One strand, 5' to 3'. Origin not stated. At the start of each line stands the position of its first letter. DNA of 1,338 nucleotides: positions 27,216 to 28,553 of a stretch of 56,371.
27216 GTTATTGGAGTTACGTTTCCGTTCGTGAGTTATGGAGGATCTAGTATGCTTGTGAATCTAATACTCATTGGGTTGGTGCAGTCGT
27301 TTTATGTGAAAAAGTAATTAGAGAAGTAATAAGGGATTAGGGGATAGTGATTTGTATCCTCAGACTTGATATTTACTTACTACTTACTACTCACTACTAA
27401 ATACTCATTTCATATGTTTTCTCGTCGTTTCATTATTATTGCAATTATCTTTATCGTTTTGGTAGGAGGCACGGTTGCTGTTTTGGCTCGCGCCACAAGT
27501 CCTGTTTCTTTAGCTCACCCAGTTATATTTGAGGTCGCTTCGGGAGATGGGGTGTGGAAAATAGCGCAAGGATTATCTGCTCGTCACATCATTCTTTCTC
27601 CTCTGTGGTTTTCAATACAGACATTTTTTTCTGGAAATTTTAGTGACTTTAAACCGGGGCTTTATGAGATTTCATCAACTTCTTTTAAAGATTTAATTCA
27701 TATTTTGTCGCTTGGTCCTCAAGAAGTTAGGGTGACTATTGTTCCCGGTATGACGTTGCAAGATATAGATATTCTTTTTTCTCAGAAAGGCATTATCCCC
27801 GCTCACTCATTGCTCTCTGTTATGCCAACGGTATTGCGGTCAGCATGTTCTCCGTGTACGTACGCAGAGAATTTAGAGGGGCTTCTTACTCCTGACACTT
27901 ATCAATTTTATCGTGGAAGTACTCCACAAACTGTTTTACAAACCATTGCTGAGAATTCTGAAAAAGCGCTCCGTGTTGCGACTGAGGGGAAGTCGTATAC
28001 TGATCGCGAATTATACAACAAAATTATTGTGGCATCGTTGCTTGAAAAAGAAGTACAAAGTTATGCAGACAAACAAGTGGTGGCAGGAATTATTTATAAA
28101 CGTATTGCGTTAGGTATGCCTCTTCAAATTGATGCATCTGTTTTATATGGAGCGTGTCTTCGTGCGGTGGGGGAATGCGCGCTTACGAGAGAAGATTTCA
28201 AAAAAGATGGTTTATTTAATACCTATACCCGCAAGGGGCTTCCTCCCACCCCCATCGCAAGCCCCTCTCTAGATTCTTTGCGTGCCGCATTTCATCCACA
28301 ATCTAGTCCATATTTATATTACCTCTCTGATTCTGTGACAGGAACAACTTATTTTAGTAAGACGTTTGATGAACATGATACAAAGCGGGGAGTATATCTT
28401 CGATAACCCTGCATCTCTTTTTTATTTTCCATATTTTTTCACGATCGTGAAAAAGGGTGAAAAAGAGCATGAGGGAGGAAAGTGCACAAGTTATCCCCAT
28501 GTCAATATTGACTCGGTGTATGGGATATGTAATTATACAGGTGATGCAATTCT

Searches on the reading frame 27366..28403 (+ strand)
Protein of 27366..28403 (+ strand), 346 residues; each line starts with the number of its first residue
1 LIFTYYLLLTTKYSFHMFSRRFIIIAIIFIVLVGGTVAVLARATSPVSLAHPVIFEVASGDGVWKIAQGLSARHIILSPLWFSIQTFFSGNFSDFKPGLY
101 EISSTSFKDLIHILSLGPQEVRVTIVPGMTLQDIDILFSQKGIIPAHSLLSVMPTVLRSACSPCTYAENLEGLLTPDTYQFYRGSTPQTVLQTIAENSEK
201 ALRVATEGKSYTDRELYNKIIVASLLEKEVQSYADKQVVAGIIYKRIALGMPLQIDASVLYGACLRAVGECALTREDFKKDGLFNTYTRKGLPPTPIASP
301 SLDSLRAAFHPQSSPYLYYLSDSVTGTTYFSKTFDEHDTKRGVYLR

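Call 18: search_protein_families(library=pfam, proteins=[window:27366-28403:+], max_evalue=0.001)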
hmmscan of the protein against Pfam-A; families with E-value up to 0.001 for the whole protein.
window:27366-28403:+ (346 aa): 1 family
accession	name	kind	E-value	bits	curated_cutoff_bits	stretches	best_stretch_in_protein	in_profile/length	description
PF02618.21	YceG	-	1.8e-63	215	32.4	1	55-339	1-271/275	YceG-like family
